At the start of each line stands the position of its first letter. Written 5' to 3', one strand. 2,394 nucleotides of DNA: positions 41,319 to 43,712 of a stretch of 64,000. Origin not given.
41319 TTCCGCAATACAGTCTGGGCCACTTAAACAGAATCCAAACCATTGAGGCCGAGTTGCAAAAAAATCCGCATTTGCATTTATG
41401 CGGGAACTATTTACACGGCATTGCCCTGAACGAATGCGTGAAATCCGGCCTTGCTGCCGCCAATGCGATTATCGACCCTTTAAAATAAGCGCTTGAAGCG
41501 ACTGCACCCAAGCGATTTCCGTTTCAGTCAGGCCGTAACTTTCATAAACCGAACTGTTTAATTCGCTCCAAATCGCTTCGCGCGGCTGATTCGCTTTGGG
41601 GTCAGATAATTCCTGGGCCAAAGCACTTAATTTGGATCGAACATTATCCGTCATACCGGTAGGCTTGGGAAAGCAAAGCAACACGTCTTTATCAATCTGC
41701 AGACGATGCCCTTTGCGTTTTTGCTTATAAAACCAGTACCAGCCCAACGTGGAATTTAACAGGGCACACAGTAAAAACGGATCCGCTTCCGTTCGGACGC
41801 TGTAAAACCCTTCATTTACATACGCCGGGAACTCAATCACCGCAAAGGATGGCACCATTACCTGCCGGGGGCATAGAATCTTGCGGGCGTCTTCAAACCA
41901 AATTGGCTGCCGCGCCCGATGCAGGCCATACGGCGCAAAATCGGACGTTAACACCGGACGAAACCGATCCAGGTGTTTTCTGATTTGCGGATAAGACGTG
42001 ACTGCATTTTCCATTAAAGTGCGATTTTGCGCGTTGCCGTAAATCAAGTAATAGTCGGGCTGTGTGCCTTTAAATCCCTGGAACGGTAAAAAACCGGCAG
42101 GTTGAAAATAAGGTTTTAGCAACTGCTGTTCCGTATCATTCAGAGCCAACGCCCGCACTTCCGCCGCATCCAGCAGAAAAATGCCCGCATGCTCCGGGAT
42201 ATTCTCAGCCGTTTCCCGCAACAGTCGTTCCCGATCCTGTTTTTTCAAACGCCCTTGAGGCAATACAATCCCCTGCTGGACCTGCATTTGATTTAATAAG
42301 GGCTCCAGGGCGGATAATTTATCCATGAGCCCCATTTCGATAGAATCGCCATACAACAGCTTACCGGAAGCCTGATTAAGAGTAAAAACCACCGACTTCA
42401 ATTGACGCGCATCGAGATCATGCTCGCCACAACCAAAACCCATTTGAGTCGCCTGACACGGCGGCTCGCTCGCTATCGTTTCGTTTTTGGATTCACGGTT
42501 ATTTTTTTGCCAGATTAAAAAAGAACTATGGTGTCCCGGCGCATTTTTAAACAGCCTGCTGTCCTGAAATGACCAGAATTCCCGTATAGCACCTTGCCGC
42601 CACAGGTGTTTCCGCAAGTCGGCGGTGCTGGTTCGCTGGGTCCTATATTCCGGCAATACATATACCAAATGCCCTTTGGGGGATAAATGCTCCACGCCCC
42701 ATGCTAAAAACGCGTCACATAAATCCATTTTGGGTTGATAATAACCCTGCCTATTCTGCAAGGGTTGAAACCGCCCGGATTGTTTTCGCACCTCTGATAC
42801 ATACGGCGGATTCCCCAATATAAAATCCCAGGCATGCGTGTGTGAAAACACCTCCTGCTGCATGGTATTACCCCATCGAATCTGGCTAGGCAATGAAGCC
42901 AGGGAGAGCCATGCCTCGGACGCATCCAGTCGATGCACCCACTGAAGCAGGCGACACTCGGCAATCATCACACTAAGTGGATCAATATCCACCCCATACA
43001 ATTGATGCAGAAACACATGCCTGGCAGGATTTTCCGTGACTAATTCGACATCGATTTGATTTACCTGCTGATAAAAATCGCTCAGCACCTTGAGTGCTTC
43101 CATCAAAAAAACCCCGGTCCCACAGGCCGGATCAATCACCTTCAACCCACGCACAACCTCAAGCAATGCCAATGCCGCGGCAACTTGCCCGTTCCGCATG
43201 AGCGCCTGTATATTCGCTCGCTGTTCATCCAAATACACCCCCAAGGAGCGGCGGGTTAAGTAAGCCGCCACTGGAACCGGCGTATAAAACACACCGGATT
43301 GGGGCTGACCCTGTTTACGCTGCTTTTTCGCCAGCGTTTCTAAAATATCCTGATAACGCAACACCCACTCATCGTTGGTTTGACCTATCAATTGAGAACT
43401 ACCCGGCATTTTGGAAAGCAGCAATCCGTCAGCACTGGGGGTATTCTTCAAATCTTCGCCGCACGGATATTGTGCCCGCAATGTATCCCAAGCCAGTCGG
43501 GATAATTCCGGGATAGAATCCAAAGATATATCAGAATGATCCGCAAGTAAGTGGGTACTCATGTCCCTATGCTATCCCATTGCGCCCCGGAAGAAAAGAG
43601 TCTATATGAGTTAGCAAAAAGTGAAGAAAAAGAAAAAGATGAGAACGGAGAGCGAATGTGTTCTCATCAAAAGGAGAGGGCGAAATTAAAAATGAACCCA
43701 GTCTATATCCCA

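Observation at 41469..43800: Orphan Eco57I/TaqI-family N6-adenine methyltransferase at the island edge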

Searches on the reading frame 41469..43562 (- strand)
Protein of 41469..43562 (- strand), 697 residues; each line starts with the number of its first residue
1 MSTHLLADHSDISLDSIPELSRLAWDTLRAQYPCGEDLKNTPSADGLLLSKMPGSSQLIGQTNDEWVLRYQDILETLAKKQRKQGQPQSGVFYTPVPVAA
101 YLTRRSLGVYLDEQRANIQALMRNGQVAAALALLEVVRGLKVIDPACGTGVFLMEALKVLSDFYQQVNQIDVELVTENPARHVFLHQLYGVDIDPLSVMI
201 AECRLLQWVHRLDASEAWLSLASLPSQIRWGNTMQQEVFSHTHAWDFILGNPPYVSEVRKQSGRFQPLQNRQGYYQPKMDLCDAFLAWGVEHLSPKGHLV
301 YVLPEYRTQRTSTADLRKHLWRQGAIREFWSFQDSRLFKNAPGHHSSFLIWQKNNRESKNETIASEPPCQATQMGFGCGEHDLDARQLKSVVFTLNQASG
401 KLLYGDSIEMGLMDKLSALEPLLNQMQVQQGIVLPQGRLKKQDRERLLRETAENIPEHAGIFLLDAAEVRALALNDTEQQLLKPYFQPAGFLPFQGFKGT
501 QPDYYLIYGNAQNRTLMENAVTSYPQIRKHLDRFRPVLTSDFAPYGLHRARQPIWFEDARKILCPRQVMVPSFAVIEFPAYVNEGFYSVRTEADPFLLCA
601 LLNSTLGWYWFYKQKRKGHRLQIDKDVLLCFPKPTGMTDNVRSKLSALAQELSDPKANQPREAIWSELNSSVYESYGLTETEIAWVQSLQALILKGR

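Call 5: search_protein_families(library=pfam, proteins=[window:41469-43562:-], max_evalue=0.01)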
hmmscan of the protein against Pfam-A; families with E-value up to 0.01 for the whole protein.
window:41469-43562:- (697 aa): 4 families
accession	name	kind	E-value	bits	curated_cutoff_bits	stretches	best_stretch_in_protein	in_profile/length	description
PF07669.17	Eco57I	-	4.2e-16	59.9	25.3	1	186-338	1-171/171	Eco57I restriction-modification methylase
PF02384.22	N6_Mtase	-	7.2e-14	52.3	20.4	1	88-362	24-241/311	N-6 DNA Methylase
PF20473.4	MmeI_Mtase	-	7e-12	45.5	27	1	131-284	12-175/259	MmeI, DNA-methyltransferase domain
PF01170.24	UPF0020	-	1.2e-06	28.8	22.3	1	127-257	16-134/197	RMKL-like, methyltransferase domain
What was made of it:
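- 41469..43562 (-): Solitary gamma-class N6-adenine DNA methyltransferase, 697 aa. Layout: N-terminal helices 1-85, catalytic domain of about 86-365, variable insert of about 352-385, TaqI_C-like recognition domain of about 386-640, C-terminal helices 641-697. Pfam Eco57I 59.9 bits, N6_Mtase 52.3, MmeI_Mtase 45.5 (call 5).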

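Call 6: search_protein_families(library=padloc, proteins=[window:41469-43562:-], max_evalue=0.01)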
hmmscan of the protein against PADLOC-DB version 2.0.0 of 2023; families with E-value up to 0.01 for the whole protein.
window:41469-43562:- (697 aa): 59 families (the best 25 are shown)
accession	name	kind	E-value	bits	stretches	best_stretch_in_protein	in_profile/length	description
PDLC03612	REase_MTase_IIG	-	7.4e-20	68.7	2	244-361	806-922/1247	Type IIG restriction enzyme-methyltransferase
PDLC03335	MTase_II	-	4.6e-19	66.5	1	137-355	101-306/607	Type II methyltransferase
PDLC04134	mad2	-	7.7e-17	59.3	1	125-359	278-450/492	mads_2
PDLC03598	REase_MTase_IIG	-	8.9e-14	48.3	1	106-270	326-506/912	Type IIG restriction enzyme-methyltransferase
PDLC03604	REase_MTase_IIG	-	6.3e-13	45.6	1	139-535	389-814/1011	Type IIG restriction enzyme-methyltransferase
PDLC03609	REase_MTase_IIG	-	1.9e-12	43.8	1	71-362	354-670/1066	Type IIG restriction enzyme-methyltransferase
PDLC03248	MTase_II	-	3.5e-12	43.8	1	242-355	83-196/521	Type II methyltransferase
PDLC03021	MTase_I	-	3.8e-12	43.8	1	139-305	185-328/491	Type I methyltransferase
PDLC03226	MTase_II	-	4.4e-12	43.4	1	77-361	4-243/579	Type II methyltransferase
PDLC02525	PglX|PglXI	-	6.8e-12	42.8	1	77-201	216-341/607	PglX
PDLC03629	REase_MTase_IIG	-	9.8e-12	41.5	1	86-237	378-536/1182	Type IIG restriction enzyme-methyltransferase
PDLC03601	REase_MTase_IIG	-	4.9e-11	39.2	2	128-210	452-529/1110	Type IIG restriction enzyme-methyltransferase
PDLC03245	MTase_II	-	1.8e-10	38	1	141-355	57-269/577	Type II methyltransferase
PDLC03250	MTase_II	-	2e-10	38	1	243-363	339-457/775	Type II methyltransferase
PDLC02521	PglX|PglXI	-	2.1e-10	37.2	2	135-201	304-365/1174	PglX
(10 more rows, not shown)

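Call 7: search_protein_families(library=ncbifam, proteins=[window:41469-43562:-], max_evalue=0.01)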
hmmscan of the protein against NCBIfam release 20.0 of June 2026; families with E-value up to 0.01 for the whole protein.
window:41469-43562:- (697 aa): 7 families
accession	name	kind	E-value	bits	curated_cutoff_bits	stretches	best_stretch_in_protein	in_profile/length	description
NF033455.1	BREX_6_MTaseX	exception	1.6e-13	49.1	900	1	133-206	323-397/1319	BREX-6 system adenine-specific DNA-methyltransferase PglX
NF033452.1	BREX_1_MTaseX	exception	1.7e-13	49.4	500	2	91-201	252-371/1210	BREX-1 system adenine-specific DNA-methyltransferase PglX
NF033454.1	BREX_5_MTaseX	exception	1.8e-09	35.8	900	1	136-200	299-359/1404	BREX-5 system adenine-specific DNA-methyltransferase PglX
NF033451.1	BREX_2_MTaseX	equivalog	1.3e-07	29.8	400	1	138-206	223-287/1185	BREX-2 system adenine-specific DNA-methyltransferase PglX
TIGR02987.1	met_A_Alw26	exception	1.6e-07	30.5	353.5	1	140-264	33-131/523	Alw26I/Eco31I/Esp3I family type II restriction adenine-specific DNA-methyltransferase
NF047738.1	antiphage_MADS2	equivalog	2.7e-06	26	720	1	126-259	319-457/654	methylation-associated defense system DNA methyltransferase MAD2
TIGR01177.1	TIGR01177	hypoth_equivalog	0.0067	15.8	316.55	0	132-156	176-200/330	TIGR01177 family methyltransferase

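Call 8: search_solved_structures(query=window:41469-43562:-, max_evalue=0.01, show_alignments=2)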
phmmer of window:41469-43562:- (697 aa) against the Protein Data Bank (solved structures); distinct sequences matched with E-value up to 0.01: 9.
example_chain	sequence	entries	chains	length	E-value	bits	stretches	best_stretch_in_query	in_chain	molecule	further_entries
8cxz_A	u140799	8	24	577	1.5e-12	49.9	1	141-354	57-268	Site-specific DNA-methyltransferase (adenine-specific)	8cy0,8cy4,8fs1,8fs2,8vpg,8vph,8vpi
7lni_A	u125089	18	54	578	1.5e-12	49.9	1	141-354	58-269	Site-specific DNA-methyltransferase (adenine-specific)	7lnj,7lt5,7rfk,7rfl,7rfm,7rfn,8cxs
5hr4_C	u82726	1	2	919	0.00018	23.2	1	108-288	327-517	MmeI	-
2ibs_A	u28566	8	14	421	0.0006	21.5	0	242-327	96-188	Modification methylase TaqI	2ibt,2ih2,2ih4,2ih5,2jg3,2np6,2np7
1g38_A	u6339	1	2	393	0.00061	21.5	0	242-327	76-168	MODIFICATION METHYLASE TAQI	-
1aqj_A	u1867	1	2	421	0.0007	21.3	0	242-327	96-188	ADENINE-N6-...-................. TAQI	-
1aqi_A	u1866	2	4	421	0.0007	21.3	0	242-327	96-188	ADENINE-N6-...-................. TAQI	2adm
7qw5_A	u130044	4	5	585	0.00099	20.8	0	140-361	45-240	Modification methylase BseCI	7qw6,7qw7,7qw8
8c45_A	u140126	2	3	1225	0.0078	17.8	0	126-210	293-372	site-specific DNA-methyltransferase (adenine-specific)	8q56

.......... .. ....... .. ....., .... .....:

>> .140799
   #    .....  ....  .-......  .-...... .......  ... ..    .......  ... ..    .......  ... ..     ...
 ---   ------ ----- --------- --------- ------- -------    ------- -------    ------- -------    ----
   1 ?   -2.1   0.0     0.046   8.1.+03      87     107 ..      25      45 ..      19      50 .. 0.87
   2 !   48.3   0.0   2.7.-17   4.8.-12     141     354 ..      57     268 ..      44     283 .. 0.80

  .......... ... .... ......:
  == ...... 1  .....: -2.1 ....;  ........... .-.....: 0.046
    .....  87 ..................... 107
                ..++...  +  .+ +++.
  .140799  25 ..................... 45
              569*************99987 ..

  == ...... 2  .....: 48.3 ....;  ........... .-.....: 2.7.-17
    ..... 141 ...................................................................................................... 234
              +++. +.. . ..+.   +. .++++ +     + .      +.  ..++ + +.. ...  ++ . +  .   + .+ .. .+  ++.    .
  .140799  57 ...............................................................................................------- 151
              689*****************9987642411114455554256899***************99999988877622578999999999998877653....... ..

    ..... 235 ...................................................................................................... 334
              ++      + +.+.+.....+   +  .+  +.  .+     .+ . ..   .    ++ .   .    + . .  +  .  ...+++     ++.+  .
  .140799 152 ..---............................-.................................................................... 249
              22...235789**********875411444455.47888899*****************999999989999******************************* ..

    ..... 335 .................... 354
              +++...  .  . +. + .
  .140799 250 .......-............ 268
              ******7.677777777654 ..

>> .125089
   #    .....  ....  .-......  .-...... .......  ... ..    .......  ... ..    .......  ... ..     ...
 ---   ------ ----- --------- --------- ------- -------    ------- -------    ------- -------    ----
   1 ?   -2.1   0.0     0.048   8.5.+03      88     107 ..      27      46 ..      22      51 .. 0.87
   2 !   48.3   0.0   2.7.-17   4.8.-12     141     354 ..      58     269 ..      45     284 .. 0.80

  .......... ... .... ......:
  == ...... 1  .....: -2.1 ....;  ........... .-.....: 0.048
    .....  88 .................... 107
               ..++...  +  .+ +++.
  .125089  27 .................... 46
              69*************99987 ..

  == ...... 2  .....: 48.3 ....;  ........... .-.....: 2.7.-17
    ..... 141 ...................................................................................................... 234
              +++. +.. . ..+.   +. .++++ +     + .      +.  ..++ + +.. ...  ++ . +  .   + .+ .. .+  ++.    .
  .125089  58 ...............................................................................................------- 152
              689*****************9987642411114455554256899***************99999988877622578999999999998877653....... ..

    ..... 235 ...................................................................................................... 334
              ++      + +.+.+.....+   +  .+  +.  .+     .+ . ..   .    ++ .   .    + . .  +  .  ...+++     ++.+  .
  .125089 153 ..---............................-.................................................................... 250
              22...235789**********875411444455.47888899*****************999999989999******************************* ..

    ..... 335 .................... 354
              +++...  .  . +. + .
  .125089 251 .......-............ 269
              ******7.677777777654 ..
